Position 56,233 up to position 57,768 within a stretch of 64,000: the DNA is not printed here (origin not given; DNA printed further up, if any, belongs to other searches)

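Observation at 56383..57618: Basic protein built from four tandem ~58-aa HTH-like repeats downstream of the carboxylase operon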

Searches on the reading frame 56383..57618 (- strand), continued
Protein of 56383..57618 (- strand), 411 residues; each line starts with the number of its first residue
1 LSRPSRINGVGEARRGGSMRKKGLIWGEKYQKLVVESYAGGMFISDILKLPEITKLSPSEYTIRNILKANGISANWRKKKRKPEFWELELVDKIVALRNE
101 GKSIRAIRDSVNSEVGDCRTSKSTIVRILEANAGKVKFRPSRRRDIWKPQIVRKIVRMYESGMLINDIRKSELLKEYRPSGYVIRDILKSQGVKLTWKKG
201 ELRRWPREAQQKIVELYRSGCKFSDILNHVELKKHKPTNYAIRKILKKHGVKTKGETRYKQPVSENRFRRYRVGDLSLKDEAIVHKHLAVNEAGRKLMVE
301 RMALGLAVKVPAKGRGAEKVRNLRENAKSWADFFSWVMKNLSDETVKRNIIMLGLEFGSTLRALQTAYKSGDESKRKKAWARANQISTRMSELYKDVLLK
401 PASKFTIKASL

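Call 66: search_protein_families(library=pfam, proteins=[P0039, P0044, P0049, P0068, P0087, P0100, P0101, P0125, P0077, P0035], max_evalue=0.00001)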
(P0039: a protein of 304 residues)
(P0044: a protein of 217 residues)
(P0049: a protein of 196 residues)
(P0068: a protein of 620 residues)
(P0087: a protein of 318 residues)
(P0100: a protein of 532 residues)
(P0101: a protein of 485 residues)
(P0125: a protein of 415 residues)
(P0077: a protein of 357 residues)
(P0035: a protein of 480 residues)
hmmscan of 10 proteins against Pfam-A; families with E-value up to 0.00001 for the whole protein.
P0039 (304 aa): 16 families
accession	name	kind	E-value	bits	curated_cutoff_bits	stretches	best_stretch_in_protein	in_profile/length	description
PF13384.12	HTH_23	-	1.7e-23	82.1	24.6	1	69-103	6-40/50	Homeodomain-like domain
PF04218.19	CENP-B_N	-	1.4e-16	60.3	21.2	0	181-213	13-45/53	CENP-B N-terminal DNA-binding domain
PF08279.18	HTH_11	-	1.7e-16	60.3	25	0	12-45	4-37/55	HTH domain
PF02796.21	HTH_7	-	4.1e-16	59.3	23.8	0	12-44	10-42/45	Helix-turn-helix domain of resolvase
PF13518.12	HTH_28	-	3.8e-13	49.7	25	0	14-46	3-35/52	Helix-turn-helix domain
PF13936.12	HTH_38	-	6.8e-13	48.6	27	0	175-214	5-44/44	Helix-turn-helix domain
PF04545.22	Sigma70_r4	-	1.2e-12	47.5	24.1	0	17-46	14-43/50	Sigma-70, region 4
PF13551.12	HTH_29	-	4.4e-11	43.1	28.1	0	71-103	2-35/64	Winged helix-turn helix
PF12840.13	HTH_20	-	3.1e-08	33.9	27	0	17-42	13-37/51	Helix-turn-helix domain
PF01498.24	HTH_Tnp_Tc3_2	-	4.8e-08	33.6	31.5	0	90-110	28-48/72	Transposase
PF19575.5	HTH_58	-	9.8e-08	32.2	23.8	0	182-218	18-54/62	Helix-turn-helix domain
PF07638.17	Sigma70_ECF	-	1.1e-07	32.4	21.1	0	12-44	139-172/185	ECF sigma factor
PF00196.25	GerE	-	1.4e-07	31.4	23.5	0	69-98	6-35/57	Bacterial regulatory proteins, luxR family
PF08281.18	Sigma70_r4_2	-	2.6e-06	27.4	25.7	0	68-103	13-49/54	Sigma-70, region 4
PF08220.18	HTH_DeoR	-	8.7e-06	25.8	21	0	23-42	14-33/57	DeoR-like helix-turn-helix domain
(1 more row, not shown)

P0044 (217 aa): 4 families
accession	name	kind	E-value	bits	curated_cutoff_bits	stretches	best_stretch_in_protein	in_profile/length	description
PF13384.12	HTH_23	-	1.8e-10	40.7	24.6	0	178-209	9-40/50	Homeodomain-like domain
PF25787.1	HTH_SB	-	1.1e-07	32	43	0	176-209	12-45/53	Sleeping Beauty transposase HTH domain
PF13518.12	HTH_28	-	3.3e-07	30.7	25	0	69-106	4-41/52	Helix-turn-helix domain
PF04545.22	Sigma70_r4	-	5.4e-07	29.5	24.1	0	179-209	12-43/50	Sigma-70, region 4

P0049 (196 aa): 11 families
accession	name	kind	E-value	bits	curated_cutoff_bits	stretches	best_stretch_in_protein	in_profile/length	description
PF02796.21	HTH_7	-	2e-15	57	23.8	0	100-135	7-42/45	Helix-turn-helix domain of resolvase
PF19575.5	HTH_58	-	2e-13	50.5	23.8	0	52-94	17-59/62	Helix-turn-helix domain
PF13384.12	HTH_23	-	4.2e-12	45.9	24.6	0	1-29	10-38/50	Homeodomain-like domain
PF13518.12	HTH_28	-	1.7e-11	44.5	25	0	163-192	9-38/52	Helix-turn-helix domain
PF04545.22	Sigma70_r4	-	1.9e-08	34.1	24.1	0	108-135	14-41/50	Sigma-70, region 4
PF13936.12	HTH_38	-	3.4e-08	33.5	27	0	102-135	8-41/44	Helix-turn-helix domain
PF13542.12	HTH_Tnp_ISL3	-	1.4e-07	31.3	27.4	0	107-137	20-49/51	Helix-turn-helix domain of transposase family ISL3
PF12728.13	HTH_17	-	1.5e-07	32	27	0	62-103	2-42/51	Helix-turn-helix domain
PF03374.19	ANT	-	1.2e-06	29.3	25.3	0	9-40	24-55/108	Phage antirepressor protein KilAC domain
PF14493.12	HTH_40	-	1.7e-06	28.6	27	0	108-177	6-77/89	Helix-turn-helix domain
PF13551.12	HTH_29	-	2.6e-06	27.8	28.1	0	160-190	6-36/64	Winged helix-turn helix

P0068 (620 aa): 12 families
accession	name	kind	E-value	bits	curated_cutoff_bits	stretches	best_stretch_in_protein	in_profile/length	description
PF02796.21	HTH_7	-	1.8e-17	63.6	23.8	0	168-201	10-43/45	Helix-turn-helix domain of resolvase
PF13936.12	HTH_38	-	2.5e-15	56.4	27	0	171-201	12-42/44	Helix-turn-helix domain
PF11427.14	HTH_Tnp_Tc3_1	-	4.6e-11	42.8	21.1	0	172-202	13-43/50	Tc3 transposase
PF08279.18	HTH_11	-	2.9e-09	37.1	25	0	178-201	14-37/55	HTH domain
PF07453.19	NUMOD1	-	4e-09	36.9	22.8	0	81-100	18-37/37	NUMOD1 domain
PF13518.12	HTH_28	-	5.8e-09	36.3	25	0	71-98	4-31/52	Helix-turn-helix domain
PF13384.12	HTH_23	-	9.1e-09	35.3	24.6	0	174-205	12-44/50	Homeodomain-like domain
PF04218.19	CENP-B_N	-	9.8e-09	35.2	21.2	0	175-204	18-47/53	CENP-B N-terminal DNA-binding domain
PF01527.26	HTH_Tnp_1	-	3.5e-07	30.8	24.1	0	172-212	16-57/75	Transposase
PF15978.11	TnsD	-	4.1e-07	29.8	32.4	0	168-224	187-244/355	Tn7-like transposition protein D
PF25787.1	HTH_SB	-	5.6e-07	29.7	43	0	118-151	12-45/53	Sleeping Beauty transposase HTH domain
PF19575.5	HTH_58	-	4.8e-06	26.8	23.8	0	22-63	18-59/62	Helix-turn-helix domain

P0087 (318 aa): 10 families
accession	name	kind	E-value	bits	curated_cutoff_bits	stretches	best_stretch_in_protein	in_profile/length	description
PF13384.12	HTH_23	-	3.1e-13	49.5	24.6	0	70-89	9-28/50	Homeodomain-like domain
PF13936.12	HTH_38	-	5.5e-12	45.7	27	0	176-201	14-39/44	Helix-turn-helix domain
PF02796.21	HTH_7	-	2.2e-10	40.9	23.8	0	4-37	1-34/45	Helix-turn-helix domain of resolvase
PF13392.12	HNH_3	-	1.2e-08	34.8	24.8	1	256-291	4-38/46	HNH endonuclease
PF25257.1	DUF7858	-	1.6e-08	35.2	27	0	7-51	44-87/170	Family of unknown function (DUF7858)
PF13518.12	HTH_28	-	3.5e-08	33.8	25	0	178-202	8-31/52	Helix-turn-helix domain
PF04545.22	Sigma70_r4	-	1.6e-07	31.2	24.1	0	10-38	6-34/50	Sigma-70, region 4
PF01527.26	HTH_Tnp_1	-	6.8e-07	29.9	24.1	0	115-144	7-37/75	Transposase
PF08281.18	Sigma70_r4_2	-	1.9e-06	27.9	25.7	0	179-203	23-47/54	Sigma-70, region 4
PF07750.17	GcrA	-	7.2e-06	26.9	26.9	0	167-218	3-56/155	GcrA cell cycle regulator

P0100 (532 aa): 0 families

P0101 (485 aa): 2 families
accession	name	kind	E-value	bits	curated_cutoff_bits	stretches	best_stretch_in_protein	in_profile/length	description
PF02796.21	HTH_7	-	3.7e-09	37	23.8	0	175-211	5-43/45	Helix-turn-helix domain of resolvase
PF04218.19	CENP-B_N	-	3.1e-08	33.6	21.2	0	181-211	14-44/53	CENP-B N-terminal DNA-binding domain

P0125 (415 aa): 15 families
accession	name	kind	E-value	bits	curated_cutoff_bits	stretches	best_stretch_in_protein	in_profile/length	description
PF13384.12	HTH_23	-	1.1e-18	66.8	24.6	0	279-301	18-40/50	Homeodomain-like domain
PF02796.21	HTH_7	-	1.3e-18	67.3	23.8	0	153-189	7-44/45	Helix-turn-helix domain of resolvase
PF13518.12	HTH_28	-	1.9e-14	53.8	25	0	215-250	3-37/52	Helix-turn-helix domain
PF25787.1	HTH_SB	-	3.3e-09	36.8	43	0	148-190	3-46/53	Sleeping Beauty transposase HTH domain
PF13551.12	HTH_29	-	1.7e-08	34.8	28.1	0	159-191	4-37/64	Winged helix-turn helix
PF19610.4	DUF6115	-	2.5e-08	34.8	27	0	146-181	90-125/134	Family of unknown function (DUF6115)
PF13936.12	HTH_38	-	3.2e-08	33.6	27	0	148-187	1-41/44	Helix-turn-helix domain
PF13392.12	HNH_3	-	3.3e-08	33.5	24.8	1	354-388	4-37/46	HNH endonuclease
PF14493.12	HTH_40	-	3.9e-08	33.9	27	0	54-82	2-30/89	Helix-turn-helix domain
PF04218.19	CENP-B_N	-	1.1e-07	31.8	21.2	0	151-189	6-45/53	CENP-B N-terminal DNA-binding domain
PF04255.20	DUF433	-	1.6e-07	31.5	23.6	0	55-80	22-48/56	Protein of unknown function (DUF433)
PF00196.25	GerE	-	3e-07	30.4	23.5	0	151-183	2-34/57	Bacterial regulatory proteins, luxR family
PF08279.18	HTH_11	-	3.3e-07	30.5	25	0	215-245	6-36/55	HTH domain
PF04545.22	Sigma70_r4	-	7.2e-07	29.1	24.1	0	151-188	4-42/50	Sigma-70, region 4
PF01710.22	HTH_Tnp_IS630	-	2.2e-06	28.2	21.3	0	158-264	10-110/119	Transposase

P0077 (357 aa): 42 families (the best 25 are shown)
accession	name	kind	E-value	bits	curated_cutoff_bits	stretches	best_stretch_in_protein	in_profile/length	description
PF13384.12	HTH_23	-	9.9e-32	108.4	24.6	1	311-350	3-42/50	Homeodomain-like domain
PF13936.12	HTH_38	-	3.7e-30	103.8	27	1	309-347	4-42/44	Helix-turn-helix domain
PF02796.21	HTH_7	-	2e-27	95.5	23.8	0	62-96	1-35/45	Helix-turn-helix domain of resolvase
PF01381.28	HTH_3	-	8.3e-26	90.2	23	0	275-299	6-30/55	Helix-turn-helix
PF04545.22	Sigma70_r4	-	2.6e-25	88.1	24.1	0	121-154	11-44/50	Sigma-70, region 4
PF13518.12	HTH_28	-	7.7e-23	80.7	25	0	118-143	1-25/52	Helix-turn-helix domain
PF01047.28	MarR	-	3.2e-19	69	24.6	0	321-350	13-42/59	MarR family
PF08279.18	HTH_11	-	1.3e-18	67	25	0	324-352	15-42/55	HTH domain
PF08281.18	Sigma70_r4_2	-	1.7e-16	60.1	25.7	0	120-143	16-39/54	Sigma-70, region 4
PF13545.12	HTH_Crp_2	-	6.6e-16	58.5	27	0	326-353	23-50/70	Crp-like helix-turn-helix domain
PF13560.12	HTH_31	-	4.2e-15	56.2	27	0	129-170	13-50/64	Helix-turn-helix domain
PF13412.12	HTH_24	-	6.4e-15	54.9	21.9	0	323-352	15-44/48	Winged helix-turn-helix DNA-binding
PF13551.12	HTH_29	-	2.8e-12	47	28.1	0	321-350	7-37/64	Winged helix-turn helix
PF00196.25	GerE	-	3.2e-12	46.3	23.5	0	119-148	6-35/57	Bacterial regulatory proteins, luxR family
PF04255.20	DUF433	-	6.3e-12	45.6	23.6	0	74-100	23-50/56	Protein of unknown function (DUF433)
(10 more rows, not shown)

P0035 (480 aa): 27 families (the best 25 are shown)
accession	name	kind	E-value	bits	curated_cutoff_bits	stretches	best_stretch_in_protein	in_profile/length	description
PF13384.12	HTH_23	-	2e-24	85.1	24.6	0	15-51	4-40/50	Homeodomain-like domain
PF02796.21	HTH_7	-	4.4e-17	62.4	23.8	0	74-108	10-44/45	Helix-turn-helix domain of resolvase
PF08281.18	Sigma70_r4_2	-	3.7e-16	58.9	25.7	0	18-47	15-45/54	Sigma-70, region 4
PF13518.12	HTH_28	-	3.2e-14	53.1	25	0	19-47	3-31/52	Helix-turn-helix domain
PF13936.12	HTH_38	-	2.8e-12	46.6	27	0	344-382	6-44/44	Helix-turn-helix domain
PF04255.20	DUF433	-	4e-12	46.2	23.6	0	409-437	24-53/56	Protein of unknown function (DUF433)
PF13542.12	HTH_Tnp_ISL3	-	5.5e-12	45.4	27.4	0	21-52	20-50/51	Helix-turn-helix domain of transposase family ISL3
PF13551.12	HTH_29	-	7.3e-12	45.6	28.1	0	20-48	3-32/64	Winged helix-turn helix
PF08279.18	HTH_11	-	6.5e-11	42.4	25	0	295-315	16-36/55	HTH domain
PF04545.22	Sigma70_r4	-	7.5e-11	41.8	24.1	0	287-324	13-50/50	Sigma-70, region 4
PF00392.27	GntR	-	2.7e-10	40.2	27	0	294-317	21-47/64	Bacterial regulatory proteins, gntR family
PF19575.5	HTH_58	-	1.7e-09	37.9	23.8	0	20-58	18-56/62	Helix-turn-helix domain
PF12728.13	HTH_17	-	5.5e-09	36.6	27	0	137-173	4-40/51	Helix-turn-helix domain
PF04297.20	UPF0122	-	6.6e-09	36.4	22.7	0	12-51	17-56/101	Putative helix-turn-helix protein, YlxM / p13 like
PF14493.12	HTH_40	-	7.9e-09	36.1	27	0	20-46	4-30/89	Helix-turn-helix domain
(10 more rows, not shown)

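Call 68: find_encoding_contigs(protein=P0008, flank=8000, max_places=1)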
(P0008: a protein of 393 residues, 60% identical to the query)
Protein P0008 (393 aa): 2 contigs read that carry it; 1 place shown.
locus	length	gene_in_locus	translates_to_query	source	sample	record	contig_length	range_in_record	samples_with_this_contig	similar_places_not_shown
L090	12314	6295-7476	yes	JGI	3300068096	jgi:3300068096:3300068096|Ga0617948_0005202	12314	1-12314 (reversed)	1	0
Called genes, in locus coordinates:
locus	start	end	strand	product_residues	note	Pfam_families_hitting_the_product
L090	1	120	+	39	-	?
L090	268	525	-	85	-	PF15919:HicB_lk_antitox (weak)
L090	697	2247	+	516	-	PF01039:Carboxyl_trans, PF03255:ACCA (weak)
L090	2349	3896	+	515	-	-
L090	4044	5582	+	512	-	PF00289:Biotin_carb_N, PF02786:CPSase_L_D2, PF02222:ATP-grasp (weak), PF07478:Dala_Dala_lig_C, PF02785:Biotin_carb_C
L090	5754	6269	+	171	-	PF25917:BSH_RND (faint), PF25919:BSH_CusB (faint), PF25973:BSH_CzcB (faint), PF00364:Biotin_lipoyl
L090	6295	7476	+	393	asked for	-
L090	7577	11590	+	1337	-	PF05359:DUF748, PF13116:YhdP (faint), PF27051:TamB_N (faint), PF04357:TamB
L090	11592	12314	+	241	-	?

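Call 69: find_encoding_contigs(protein=P0003, flank=8000, max_places=1)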
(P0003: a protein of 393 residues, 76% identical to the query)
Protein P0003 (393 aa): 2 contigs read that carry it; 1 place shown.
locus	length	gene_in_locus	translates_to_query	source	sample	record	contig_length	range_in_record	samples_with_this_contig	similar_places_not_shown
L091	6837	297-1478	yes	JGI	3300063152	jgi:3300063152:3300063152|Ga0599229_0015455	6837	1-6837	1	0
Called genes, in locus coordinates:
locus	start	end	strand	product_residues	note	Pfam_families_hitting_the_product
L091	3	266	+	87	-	?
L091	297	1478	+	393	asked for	-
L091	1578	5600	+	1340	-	PF05359:DUF748, PF13116:YhdP (faint), PF04357:TamB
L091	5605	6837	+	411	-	?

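Call 70: find_encoding_contigs(protein=P0004, flank=8000, max_places=1)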
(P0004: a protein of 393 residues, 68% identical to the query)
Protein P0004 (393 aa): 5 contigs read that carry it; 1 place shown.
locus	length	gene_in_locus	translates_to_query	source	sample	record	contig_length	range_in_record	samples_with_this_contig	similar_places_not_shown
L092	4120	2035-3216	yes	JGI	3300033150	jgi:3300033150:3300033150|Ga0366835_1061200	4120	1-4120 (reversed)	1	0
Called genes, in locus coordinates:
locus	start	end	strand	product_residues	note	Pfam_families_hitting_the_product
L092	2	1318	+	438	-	PF00289:Biotin_carb_N, PF02655:ATP-grasp_3 (weak), PF02786:CPSase_L_D2, PF07478:Dala_Dala_lig_C, PF02222:ATP-grasp, PF02785:Biotin_carb_C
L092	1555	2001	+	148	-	PF25973:BSH_CzcB (faint), PF25997:BSH_YhbJ (faint), PF25919:BSH_CusB (faint), PF00364:Biotin_lipoyl, PF25917:BSH_RND (weak)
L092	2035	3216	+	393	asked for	-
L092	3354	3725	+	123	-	-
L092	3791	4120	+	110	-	?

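Call 73: fold_search(model_id=the predicted structure, library=viral)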
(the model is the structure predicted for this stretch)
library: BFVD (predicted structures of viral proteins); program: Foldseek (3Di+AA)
matches with E <= 10: 269; with E <= 0.001: 1
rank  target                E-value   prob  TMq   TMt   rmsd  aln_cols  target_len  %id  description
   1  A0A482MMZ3            1.5e-05  1.00  0.17  0.19  13.9       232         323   23  Endonuclease [Burkholderia phage BcepSauron]
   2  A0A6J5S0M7            3.4e-03  1.00  0.18  0.35  10.3       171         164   17  Uncharacterized protein [uncultured Caudovirales phage]
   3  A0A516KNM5            6.5e-03  1.00  0.18  0.33   6.7       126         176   21  (no name in the UniProt tables at hand)
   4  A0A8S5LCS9            1.7e-02  0.99  0.15  0.21  11.7       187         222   20  Transposase [Myoviridae sp. ctngn1]
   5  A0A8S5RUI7            2.1e-02  1.00  0.14  0.16  10.5       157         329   19  (no name in the UniProt tables at hand)
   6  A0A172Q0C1            2.2e-02  1.00  0.23  0.27  11.2       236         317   12  DNA mismatch endonuclease [Acinetobacter phage vB_AbaM_ME3]
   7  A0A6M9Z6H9            2.5e-02  0.99  0.20  0.28  14.3       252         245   17  D5 protein [Vibrio phage vB_ValS_X1]
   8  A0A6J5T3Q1            3.7e-02  1.00  0.15  0.33  12.7       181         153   14  Uncharacterized protein [uncultured Caudovirales phage]
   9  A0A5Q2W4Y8            7.4e-02  1.00  0.14  0.21   7.2       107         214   27  (no name in the UniProt tables at hand)
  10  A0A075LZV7            7.7e-02  1.00  0.19  0.34   6.2       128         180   20  Uncharacterized protein [Bacillus phage Riley]
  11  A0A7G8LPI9            8.4e-02  0.97  0.18  0.30  17.9       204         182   17  (no name in the UniProt tables at hand)
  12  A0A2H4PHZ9            9.1e-02  0.99  0.17  0.33  14.9       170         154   13  (no name in the UniProt tables at hand)
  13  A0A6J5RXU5            1.0e-01  0.89  0.13  0.23  18.8       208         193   15  Uncharacterized protein [uncultured Caudovirales phage]
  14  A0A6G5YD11            1.1e-01  1.00  0.17  0.41   7.5       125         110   19  (no name in the UniProt tables at hand)
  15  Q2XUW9                1.2e-01  0.96  0.23  0.31  11.7       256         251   12  (no name in the UniProt tables at hand)
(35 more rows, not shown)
